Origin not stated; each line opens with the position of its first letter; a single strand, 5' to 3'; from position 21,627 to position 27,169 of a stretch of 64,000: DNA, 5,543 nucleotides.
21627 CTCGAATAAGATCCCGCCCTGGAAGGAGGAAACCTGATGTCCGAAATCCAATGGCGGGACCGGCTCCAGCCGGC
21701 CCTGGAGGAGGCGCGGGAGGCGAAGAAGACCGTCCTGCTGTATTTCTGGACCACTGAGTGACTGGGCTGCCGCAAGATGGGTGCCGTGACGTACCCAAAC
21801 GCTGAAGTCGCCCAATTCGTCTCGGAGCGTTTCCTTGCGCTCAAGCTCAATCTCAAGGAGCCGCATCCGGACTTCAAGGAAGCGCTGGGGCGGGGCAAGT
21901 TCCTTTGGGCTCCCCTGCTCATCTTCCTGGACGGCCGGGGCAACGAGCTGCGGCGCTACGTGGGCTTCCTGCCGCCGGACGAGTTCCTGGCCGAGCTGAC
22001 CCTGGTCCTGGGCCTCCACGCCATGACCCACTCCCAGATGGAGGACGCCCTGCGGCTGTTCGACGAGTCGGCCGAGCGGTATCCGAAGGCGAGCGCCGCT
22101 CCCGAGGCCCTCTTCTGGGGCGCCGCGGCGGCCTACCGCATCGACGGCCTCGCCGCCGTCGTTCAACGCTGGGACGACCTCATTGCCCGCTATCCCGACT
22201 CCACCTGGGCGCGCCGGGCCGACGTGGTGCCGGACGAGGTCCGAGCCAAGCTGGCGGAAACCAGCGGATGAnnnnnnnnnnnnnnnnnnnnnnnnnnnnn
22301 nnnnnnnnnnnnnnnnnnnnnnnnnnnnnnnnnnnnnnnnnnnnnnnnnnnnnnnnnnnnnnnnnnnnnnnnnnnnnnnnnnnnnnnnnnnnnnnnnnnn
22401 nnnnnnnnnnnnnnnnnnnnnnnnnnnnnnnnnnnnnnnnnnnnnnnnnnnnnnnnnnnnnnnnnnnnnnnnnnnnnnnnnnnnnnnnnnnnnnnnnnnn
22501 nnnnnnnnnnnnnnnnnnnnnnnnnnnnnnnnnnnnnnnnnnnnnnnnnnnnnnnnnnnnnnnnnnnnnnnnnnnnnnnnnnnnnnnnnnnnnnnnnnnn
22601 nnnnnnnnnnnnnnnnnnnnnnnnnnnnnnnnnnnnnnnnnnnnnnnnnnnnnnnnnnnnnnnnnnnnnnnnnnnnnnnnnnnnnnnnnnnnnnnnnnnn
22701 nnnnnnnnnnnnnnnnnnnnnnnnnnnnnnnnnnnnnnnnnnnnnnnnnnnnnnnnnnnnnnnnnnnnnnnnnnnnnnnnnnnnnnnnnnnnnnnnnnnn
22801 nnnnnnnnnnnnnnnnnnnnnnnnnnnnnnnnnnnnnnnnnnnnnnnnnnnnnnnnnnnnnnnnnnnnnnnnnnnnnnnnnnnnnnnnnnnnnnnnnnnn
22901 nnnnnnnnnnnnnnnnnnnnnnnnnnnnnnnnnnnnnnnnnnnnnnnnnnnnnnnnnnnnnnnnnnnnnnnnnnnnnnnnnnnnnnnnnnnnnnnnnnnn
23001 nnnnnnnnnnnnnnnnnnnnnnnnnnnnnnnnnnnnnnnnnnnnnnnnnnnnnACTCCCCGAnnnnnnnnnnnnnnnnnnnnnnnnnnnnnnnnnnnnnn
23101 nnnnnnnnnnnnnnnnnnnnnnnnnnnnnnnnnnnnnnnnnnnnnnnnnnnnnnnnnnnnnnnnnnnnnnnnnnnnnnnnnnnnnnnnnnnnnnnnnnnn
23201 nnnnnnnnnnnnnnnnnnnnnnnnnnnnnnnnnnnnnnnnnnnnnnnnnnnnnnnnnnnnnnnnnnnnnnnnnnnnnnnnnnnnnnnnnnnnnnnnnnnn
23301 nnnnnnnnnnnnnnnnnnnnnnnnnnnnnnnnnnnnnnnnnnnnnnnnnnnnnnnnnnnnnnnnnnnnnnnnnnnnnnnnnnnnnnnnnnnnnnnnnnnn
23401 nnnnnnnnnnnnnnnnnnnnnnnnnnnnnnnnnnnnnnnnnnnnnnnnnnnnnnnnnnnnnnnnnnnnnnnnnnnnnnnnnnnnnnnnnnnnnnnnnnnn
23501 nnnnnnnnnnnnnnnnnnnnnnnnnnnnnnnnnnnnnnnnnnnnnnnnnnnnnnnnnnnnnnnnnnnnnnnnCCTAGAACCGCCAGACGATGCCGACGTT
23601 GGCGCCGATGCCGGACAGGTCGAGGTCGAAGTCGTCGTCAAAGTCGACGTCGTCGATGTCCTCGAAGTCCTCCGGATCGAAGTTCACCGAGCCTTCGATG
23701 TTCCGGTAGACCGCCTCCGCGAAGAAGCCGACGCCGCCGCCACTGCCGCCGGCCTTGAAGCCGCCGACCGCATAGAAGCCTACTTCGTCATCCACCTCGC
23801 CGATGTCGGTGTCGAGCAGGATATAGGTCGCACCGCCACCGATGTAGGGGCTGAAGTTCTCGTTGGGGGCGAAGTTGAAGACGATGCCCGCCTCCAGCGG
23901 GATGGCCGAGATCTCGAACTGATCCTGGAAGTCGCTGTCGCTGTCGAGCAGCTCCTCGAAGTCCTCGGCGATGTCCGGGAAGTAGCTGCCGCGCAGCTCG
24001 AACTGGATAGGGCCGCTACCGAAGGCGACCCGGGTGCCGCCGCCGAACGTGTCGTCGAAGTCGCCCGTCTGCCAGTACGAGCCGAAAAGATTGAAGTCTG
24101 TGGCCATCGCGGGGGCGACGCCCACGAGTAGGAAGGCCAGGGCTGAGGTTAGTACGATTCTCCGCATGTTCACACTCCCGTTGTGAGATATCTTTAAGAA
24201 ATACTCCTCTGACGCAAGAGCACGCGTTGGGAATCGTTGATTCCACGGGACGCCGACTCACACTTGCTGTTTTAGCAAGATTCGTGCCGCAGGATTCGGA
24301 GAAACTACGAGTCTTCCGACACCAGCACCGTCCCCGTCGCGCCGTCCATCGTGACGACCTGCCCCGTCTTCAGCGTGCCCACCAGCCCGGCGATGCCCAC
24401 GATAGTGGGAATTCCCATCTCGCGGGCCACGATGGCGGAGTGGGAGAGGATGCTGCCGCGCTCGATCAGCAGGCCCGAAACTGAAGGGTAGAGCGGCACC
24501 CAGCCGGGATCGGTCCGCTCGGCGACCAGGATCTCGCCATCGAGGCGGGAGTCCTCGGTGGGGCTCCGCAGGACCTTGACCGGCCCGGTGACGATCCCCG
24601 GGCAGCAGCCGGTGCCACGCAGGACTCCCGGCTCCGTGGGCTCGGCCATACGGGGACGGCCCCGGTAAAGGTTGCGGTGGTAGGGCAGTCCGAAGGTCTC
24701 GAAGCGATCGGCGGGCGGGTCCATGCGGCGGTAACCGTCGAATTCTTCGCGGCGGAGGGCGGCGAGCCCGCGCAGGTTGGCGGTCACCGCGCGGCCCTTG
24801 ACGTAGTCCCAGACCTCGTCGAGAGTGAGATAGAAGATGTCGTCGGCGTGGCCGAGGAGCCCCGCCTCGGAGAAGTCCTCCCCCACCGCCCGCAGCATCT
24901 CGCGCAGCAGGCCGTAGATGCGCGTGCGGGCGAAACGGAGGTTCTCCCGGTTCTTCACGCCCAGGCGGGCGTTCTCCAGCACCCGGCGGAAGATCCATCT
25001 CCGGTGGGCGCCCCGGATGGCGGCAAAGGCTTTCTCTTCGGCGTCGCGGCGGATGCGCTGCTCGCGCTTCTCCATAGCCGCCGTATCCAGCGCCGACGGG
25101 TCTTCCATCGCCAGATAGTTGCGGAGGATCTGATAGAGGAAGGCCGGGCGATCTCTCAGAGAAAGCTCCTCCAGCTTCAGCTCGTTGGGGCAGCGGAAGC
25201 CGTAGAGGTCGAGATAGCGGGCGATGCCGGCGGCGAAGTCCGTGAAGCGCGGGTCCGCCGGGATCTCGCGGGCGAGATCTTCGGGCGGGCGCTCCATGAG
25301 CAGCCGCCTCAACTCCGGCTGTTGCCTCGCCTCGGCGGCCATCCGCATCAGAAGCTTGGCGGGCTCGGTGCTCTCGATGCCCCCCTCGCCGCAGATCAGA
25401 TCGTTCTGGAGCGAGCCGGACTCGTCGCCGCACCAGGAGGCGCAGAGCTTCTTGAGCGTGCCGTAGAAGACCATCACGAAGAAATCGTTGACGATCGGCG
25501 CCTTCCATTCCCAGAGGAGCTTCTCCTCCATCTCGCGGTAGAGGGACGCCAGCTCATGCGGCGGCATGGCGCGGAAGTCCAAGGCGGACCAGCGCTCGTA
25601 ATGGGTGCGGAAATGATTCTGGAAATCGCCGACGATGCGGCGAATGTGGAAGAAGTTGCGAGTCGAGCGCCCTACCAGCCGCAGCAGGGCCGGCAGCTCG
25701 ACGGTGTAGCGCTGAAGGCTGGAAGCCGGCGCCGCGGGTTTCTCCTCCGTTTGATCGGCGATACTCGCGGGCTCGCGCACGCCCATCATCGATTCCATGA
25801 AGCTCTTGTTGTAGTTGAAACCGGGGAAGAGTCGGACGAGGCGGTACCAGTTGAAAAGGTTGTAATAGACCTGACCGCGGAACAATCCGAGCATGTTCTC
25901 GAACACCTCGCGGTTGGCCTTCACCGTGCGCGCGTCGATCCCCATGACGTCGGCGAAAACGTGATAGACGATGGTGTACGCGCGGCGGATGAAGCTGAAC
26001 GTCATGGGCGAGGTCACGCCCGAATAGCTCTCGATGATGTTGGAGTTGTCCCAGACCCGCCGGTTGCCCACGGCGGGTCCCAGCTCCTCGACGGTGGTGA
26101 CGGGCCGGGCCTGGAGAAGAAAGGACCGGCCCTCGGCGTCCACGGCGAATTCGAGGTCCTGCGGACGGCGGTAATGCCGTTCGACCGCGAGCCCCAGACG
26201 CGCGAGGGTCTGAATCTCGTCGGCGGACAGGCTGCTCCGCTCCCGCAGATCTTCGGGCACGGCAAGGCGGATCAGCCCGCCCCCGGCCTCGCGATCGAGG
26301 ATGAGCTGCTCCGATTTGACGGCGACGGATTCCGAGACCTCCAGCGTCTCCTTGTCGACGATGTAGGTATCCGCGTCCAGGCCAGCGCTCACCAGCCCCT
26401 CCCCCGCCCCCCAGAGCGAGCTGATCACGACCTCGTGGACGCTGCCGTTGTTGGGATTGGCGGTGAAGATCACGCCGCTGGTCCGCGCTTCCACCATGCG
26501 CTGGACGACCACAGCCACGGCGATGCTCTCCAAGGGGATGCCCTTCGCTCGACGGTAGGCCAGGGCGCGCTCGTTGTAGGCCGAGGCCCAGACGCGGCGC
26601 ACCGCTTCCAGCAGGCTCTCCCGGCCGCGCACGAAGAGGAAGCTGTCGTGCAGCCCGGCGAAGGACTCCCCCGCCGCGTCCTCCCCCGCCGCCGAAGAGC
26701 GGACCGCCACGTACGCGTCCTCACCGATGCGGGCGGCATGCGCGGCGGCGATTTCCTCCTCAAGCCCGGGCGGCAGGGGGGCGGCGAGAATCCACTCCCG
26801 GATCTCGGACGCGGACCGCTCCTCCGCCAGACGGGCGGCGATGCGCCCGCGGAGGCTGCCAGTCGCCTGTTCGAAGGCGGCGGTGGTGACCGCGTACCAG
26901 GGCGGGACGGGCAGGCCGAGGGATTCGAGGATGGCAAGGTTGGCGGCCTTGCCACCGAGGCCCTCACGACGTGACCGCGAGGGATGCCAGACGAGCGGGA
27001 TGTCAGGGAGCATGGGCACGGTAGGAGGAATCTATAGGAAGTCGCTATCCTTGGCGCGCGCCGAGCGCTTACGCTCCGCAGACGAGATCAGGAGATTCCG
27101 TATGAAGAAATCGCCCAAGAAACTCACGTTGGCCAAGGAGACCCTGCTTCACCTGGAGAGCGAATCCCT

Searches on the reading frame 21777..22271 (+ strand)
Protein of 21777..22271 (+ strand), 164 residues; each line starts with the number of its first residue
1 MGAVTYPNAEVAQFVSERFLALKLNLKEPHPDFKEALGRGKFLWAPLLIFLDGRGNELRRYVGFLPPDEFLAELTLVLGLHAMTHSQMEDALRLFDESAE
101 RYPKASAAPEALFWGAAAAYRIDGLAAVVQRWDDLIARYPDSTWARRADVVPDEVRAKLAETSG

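Call 6: search_protein_families(library=pfam, proteins=[window:21777-22271:+], max_evalue=0.01)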
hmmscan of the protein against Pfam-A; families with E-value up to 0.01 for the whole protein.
window:21777-22271:+ (164 aa): 2 families
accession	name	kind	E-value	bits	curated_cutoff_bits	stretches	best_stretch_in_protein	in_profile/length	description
PF13098.12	Thioredoxin_2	-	0.0032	18.2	27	1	42-74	73-104/104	Thioredoxin-like domain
PF13525.12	YfiO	-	0.0041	17.4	25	0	80-141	13-74/203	Outer membrane lipoprotein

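Call 7: search_protein_families(library=ncbifam, proteins=[window:21777-22271:+], max_evalue=1)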
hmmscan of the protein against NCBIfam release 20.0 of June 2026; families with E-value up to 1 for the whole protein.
window:21777-22271:+ (164 aa): 5 families
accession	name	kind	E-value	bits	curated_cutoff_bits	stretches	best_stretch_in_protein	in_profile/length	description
TIGR02795.1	tol_pal_ybgF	equivalog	7.2e-08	33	90.1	1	58-148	25-115/119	tol-pal system protein YbgF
TIGR03302.1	OM_YfiO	subfamily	2.5e-05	23.9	81.4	2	79-142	40-103/239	outer membrane protein assembly factor BamD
NF045694.1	seleno_TsoB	exception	0.0012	17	805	1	3-75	494-569/572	rhodanese/DsbD fusion-like selenoprotein TsoB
NF052312.1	T9SS_PorW_SprE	equivalog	0.0075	15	250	1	85-148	650-713/716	type IX secretion system periplasmic lipoprotein PorW/SprE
NF001419.0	PRK00293.1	subfamily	0.032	12.8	330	1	3-75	497-570/574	protein-disulfide reductase DsbD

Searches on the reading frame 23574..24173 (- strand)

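Call 6: search_protein_families(library=pfam, proteins=[window:23574-24173:-], max_evalue=0.01)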
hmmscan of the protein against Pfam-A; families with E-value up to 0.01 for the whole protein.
window:23574-24173:- (199 aa): 1 family
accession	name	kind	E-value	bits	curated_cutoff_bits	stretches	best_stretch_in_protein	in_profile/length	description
PF13505.12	OMP_b-brl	-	0.0001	23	28.7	1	27-149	22-135/175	Outer membrane protein beta-barrel domain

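Call 7: search_protein_families(library=ncbifam, proteins=[window:23574-24173:-], max_evalue=1)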
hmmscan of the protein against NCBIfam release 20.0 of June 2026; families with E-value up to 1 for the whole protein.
window:23574-24173:- (199 aa): 1 family
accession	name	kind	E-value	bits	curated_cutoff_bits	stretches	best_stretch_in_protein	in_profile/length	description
NF053801.1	OM_Bd0486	exception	2.9e-05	23.4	370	1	80-146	235-300/356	Bd0486 family outer membrane beta-barrel protein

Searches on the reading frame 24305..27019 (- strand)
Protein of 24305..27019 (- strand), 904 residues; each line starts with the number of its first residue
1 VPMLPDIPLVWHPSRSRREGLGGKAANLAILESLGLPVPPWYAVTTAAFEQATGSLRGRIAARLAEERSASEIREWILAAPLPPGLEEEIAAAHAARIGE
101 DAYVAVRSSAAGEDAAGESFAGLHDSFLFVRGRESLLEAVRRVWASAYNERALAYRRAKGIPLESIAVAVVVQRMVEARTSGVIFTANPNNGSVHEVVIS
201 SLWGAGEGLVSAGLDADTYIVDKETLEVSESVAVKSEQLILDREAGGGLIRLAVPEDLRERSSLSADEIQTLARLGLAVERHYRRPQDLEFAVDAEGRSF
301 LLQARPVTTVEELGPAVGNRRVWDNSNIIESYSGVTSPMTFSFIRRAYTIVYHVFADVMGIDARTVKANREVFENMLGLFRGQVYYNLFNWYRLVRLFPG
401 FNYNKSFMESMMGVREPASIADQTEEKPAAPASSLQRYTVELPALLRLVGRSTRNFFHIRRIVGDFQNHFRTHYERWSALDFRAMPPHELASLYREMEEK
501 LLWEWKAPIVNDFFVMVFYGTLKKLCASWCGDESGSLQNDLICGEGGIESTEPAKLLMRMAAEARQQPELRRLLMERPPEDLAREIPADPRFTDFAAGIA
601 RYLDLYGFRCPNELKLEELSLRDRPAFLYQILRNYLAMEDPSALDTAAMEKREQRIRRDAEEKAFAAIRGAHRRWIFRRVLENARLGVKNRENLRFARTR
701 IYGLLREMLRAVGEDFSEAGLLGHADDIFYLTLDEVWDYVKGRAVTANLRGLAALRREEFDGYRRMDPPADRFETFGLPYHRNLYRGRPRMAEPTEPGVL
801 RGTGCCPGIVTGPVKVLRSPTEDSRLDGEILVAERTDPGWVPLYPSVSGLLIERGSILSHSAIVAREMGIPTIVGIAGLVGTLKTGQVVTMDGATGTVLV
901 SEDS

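Call 6: search_protein_families(library=pfam, proteins=[window:24305-27019:-], max_evalue=0.01)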
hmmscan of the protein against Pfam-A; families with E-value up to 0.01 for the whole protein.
window:24305-27019:- (904 aa): 2 families
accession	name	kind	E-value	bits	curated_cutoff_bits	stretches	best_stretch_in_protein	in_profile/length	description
PF01326.24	PPDK_N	-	6.8e-83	279.1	27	1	21-311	4-313/328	Pyruvate phosphate dikinase, AMP/ATP-binding domain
PF00391.29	PEP-utilizers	-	7.9e-24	83.5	23.1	1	827-896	3-72/72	PEP-utilising enzyme, mobile domain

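Call 7: search_protein_families(library=ncbifam, proteins=[window:24305-27019:-], max_evalue=1)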
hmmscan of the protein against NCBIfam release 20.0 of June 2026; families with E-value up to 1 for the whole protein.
window:24305-27019:- (904 aa): 27 families (the best 25 are shown)
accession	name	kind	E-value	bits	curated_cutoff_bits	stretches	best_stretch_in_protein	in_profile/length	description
NF004881.0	PRK06241.2-2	equivalog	3.5e-270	899.1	883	1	19-903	17-892/898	phosphoenolpyruvate synthase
NF004883.0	PRK06241.2-4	equivalog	4.4e-228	759.8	1063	1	19-900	30-912/928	phosphoenolpyruvate synthase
NF052632.1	undecylprod_RedH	equivalog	5.3e-124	415.1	1350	1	14-902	10-879/880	undecylprodigiosin ligase RedH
NF004882.0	PRK06241.2-3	equivalog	8.8e-121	404.5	850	2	259-898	229-816/827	phosphoenolpyruvate synthase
NF052631.1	prodigiosin_PigC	equivalog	1.4e-111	374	1300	1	16-901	11-882/883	prodigiosin ligase PigC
NF004878.0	PRK06241.1-3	subfamily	5.2e-107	359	945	1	21-901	19-889/891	phosphoenolpyruvate synthase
NF005057.0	PRK06464.1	equivalog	5.1e-97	325.8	598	2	21-316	21-344/798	phosphoenolpyruvate synthase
NF041857.1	RIF_Ptrans_rph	equivalog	1.3e-95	321.5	999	2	20-313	16-316/864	rifamycin-inactivating phosphotransferase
TIGR01418.1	PEP_synth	equivalog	9.9e-93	311.9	739.75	2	21-312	16-334/784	pyruvate, water dikinase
NF004877.0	PRK06241.1-2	subfamily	6.8e-92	309.2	866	2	18-311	16-316/869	phosphoenolpyruvate synthase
NF004879.0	PRK06241.1-4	equivalog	1.5e-77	261.6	976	2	21-311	19-316/868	phosphoenolpyruvate synthase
NF000283.1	RPH_KJ151292.1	equivalog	1.6e-68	231.8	1700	2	21-310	20-316/865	rifamycin-inactivating phosphotransferase Rph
NF004880.0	PRK06241.2-1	equivalog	8.7e-67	225.7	972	3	22-221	19-223/837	phosphoenolpyruvate synthase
NF004520.0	PRK05865.1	equivalog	9.1e-31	106.5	1509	1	555-902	533-838/854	sugar epimerase family protein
NF004531.0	PRK05878.1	equivalog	1.3e-24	86.8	456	3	798-899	352-455/534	pyruvate, phosphate dikinase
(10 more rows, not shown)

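Call 26: find_homologous_proteins(query=window:24305-27019:-, max_evalue=1e-30)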
Query window:24305-27019:- (904 aa): 4986 proteins with E <= 1e-30 among 8000 candidates; the best 120 are listed.
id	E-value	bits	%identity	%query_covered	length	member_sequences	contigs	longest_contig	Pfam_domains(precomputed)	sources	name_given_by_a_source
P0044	0.0e+0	2032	100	100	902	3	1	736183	PF00391.30,PF01326.25,PF27448.1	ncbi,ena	-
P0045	0.0e+0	1859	91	100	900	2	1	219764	PF00391.30,PF01326.25,PF27448.1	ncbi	ncbi:MAG TPA: phosphoenolpyruvate synthase [Thermoanaerobaculia bacterium]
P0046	0.0e+0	1830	90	100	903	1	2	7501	PF00391.30,PF01326.25,PF27448.1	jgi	jgi:rifampicin phosphotransferase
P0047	0.0e+0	1795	89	98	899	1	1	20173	PF00391.30,PF01326.25,PF27448.1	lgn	-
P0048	0.0e+0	1723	84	99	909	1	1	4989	PF00391.30,PF01326.25,PF27448.1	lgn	-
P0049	0.0e+0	1697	83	99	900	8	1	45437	PF00391.30,PF01326.25,PF27448.1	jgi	jgi:phosphohistidine swiveling domain-containing protein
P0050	0.0e+0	1690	83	99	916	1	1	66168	PF00391.30,PF01326.25,PF27448.1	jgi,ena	jgi:pyruvate,water dikinase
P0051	0.0e+0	1688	83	99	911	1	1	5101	PF00391.30,PF01326.25,PF27448.1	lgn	-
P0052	0.0e+0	1685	83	98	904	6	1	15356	PF00391.30,PF01326.25,PF27448.1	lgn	-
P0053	0.0e+0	1683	82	99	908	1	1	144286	PF00391.30,PF01326.25,PF27448.1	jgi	jgi:phosphohistidine swiveling domain-containing protein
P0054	0.0e+0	1683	83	99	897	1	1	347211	PF00391.30,PF01326.25,PF27448.1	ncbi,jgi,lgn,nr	ncbi:MAG TPA: phosphoenolpyruvate synthase [Thermoanaerobaculia bacterium]|jgi:pyruvate,water dikina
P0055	0.0e+0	1680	83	99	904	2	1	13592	PF00391.30,PF01326.25,PF27448.1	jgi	jgi:phosphohistidine swiveling domain-containing protein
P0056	0.0e+0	1677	82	99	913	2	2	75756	PF00391.30,PF01326.25,PF27448.1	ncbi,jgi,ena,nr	ncbi:MAG TPA: phosphoenolpyruvate synthase [Thermoanaerobaculia bacterium]|nr:phosphoenolpyruvate sy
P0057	0.0e+0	1677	83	100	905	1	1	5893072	PF00391.30,PF01326.25,PF27448.1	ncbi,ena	-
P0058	0.0e+0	1669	84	97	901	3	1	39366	PF00391.30,PF01326.25,PF27448.1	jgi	jgi:pyruvate,water dikinase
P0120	0.0e+0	1445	73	98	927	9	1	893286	PF00391.30,PF01326.25,PF27448.1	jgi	jgi:pyruvate,water dikinase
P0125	0.0e+0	1440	74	97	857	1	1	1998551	PF00391.30,PF01326.25,PF27448.1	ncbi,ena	-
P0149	0.0e+0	1400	72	97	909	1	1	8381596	PF00391.30,PF01326.25,PF27448.1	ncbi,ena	-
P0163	0.0e+0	1380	71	97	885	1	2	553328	PF00391.30,PF01326.25,PF27448.1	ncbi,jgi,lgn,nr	ncbi:MAG: rifampicin phosphotransferase [Acidobacteriota bacterium]|jgi:pyruvate,water dikinase|nr:r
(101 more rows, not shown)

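Call 28: find_encoding_contigs(protein=P0149, flank=8000, max_places=1)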
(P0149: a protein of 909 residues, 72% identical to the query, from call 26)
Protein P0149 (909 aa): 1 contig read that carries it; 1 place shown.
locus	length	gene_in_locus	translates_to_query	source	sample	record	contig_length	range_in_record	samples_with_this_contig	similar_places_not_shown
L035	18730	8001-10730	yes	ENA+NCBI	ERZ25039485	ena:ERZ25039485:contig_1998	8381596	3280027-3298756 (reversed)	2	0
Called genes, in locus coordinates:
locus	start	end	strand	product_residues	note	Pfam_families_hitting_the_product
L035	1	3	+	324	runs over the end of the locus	-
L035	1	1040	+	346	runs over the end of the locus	PF00155:Aminotran_1_2, PF01212:Beta_elim_lyase, PF01041:DegT_DnrJ_EryC1 (faint)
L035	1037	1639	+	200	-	PF10502:Peptidase_S26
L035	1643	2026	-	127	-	PF01042:Ribonuc_L-PSP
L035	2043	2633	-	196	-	PF00156:Pribosyltran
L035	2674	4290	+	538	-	-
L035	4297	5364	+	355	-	PF00583:Acetyltransf_1 (faint)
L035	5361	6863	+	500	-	PF00501:AMP-binding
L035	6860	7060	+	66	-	-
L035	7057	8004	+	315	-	PF01040:UbiA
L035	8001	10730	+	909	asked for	PF01326:PPDK_N, PF27448:Rph_4th, PF00391:PEP-utilizers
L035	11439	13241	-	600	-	PF00005:ABC_tran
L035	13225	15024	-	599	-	PF00005:ABC_tran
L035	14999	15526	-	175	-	PF00376:MerR, PF13411:MerR_1, PF09278:MerR-DNA-bind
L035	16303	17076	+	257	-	-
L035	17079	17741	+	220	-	PF01872:RibD_C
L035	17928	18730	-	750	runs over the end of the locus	PF13385:Laminin_G_3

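Call 29: find_encoding_contigs(protein=P0125, flank=8000, max_places=1)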
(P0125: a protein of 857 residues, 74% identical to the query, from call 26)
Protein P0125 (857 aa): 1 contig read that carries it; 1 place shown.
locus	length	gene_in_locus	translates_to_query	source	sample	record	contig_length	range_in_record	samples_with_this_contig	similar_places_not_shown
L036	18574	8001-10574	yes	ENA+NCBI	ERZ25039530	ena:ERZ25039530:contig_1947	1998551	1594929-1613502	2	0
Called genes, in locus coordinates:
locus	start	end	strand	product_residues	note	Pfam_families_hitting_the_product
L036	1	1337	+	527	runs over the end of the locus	-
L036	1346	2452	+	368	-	-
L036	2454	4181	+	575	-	PF00501:AMP-binding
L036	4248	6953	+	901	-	PF00884:Sulfatase, PF01663:Phosphodiest (faint), PF16347:SGSH_C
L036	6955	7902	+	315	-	PF01040:UbiA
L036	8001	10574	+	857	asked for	PF01326:PPDK_N, PF27448:Rph_4th, PF00391:PEP-utilizers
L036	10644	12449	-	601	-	PF01839:FG-GAP (faint), PF13517:FG-GAP_3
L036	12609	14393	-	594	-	PF16697:Yop-YscD_cpl, PF00498:FHA, PF00158:Sigma54_activat, PF01078:Mg_chelatase (faint), PF14532:Sigma54_activ_2, PF07728:AAA_5, PF25601:AAA_lid_14, PF02954:HTH_8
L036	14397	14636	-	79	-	-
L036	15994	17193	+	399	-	-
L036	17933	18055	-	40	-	-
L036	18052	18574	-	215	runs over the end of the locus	PF13344:Hydrolase_6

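Call 30: find_encoding_contigs(protein=P0163, flank=8000, max_places=1)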
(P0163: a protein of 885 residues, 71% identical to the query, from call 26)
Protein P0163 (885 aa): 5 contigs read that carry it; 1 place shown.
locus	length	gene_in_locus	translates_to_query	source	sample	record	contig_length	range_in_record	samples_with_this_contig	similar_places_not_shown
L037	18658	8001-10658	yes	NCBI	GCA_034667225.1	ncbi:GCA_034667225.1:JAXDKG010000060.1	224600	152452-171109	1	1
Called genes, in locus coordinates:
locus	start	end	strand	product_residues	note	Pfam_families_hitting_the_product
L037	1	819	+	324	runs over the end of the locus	-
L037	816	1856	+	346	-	PF00155:Aminotran_1_2, PF01212:Beta_elim_lyase, PF01041:DegT_DnrJ_EryC1 (faint)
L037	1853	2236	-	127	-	PF01042:Ribonuc_L-PSP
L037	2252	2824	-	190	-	PF00156:Pribosyltran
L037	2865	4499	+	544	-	-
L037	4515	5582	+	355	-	-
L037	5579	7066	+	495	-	PF00501:AMP-binding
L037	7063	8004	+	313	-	PF01040:UbiA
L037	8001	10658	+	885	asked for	PF01326:PPDK_N, PF27448:Rph_4th, PF00391:PEP-utilizers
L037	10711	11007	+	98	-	-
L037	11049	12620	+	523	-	-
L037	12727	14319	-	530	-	PF01435:Peptidase_M48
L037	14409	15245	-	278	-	PF00950:ABC-3, PF01032:FecCD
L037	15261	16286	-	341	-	PF01297:ZnuA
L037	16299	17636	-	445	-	-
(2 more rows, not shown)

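Call 40: search_protein_families(library=pfam, proteins=[L035:2674-4290:+, L035:4297-5364:+], max_evalue=0.01)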
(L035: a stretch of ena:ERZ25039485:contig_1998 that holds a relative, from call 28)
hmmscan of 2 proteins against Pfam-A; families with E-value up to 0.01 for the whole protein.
L035:2674-4290:+ (538 aa): 0 families

L035:4297-5364:+ (355 aa): 3 families
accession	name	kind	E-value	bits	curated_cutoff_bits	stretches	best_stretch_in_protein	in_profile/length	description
PF00583.31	Acetyltransf_1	-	2.4e-05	25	20.7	1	272-323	44-95/116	Acetyltransferase (GNAT) family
PF13508.13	Acetyltransf_7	-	0.00064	20.5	27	1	284-322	26-63/84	Acetyltransferase (GNAT) domain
PF13527.13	Acetyltransf_9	-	0.0041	17.5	25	0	287-324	72-109/127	Acetyltransferase (GNAT) domain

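Call 51: find_encoding_contigs(protein=P0120, flank=6000, max_places=1)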
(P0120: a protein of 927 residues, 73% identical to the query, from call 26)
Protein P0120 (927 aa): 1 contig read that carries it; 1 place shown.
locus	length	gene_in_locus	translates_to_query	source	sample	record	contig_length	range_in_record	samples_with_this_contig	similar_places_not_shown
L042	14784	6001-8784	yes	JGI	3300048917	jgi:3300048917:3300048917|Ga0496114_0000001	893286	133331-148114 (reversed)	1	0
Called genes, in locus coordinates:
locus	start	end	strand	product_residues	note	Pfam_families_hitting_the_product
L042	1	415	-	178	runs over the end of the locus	PF00156:Pribosyltran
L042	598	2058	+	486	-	-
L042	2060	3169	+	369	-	-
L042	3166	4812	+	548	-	PF00501:AMP-binding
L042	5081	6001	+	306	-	PF01040:UbiA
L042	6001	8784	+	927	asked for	PF01326:PPDK_N, PF27448:Rph_4th, PF00391:PEP-utilizers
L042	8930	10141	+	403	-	PF04185:Phosphoesterase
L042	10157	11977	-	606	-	-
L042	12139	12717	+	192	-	PF07638:Sigma70_ECF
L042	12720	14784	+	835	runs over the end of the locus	PF01636:APH (faint), PF07719:TPR_2 (faint), PF13181:TPR_8 (faint), PF13374:TPR_10 (faint), PF00069:Pkinase, PF07714:PK_Tyr_Ser-Thr, PF03109:ABC1 (weak), PF13424:TPR_12 (weak), +1 more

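Call 62: find_encoding_contigs(protein=P0044, flank=4000, max_places=2)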
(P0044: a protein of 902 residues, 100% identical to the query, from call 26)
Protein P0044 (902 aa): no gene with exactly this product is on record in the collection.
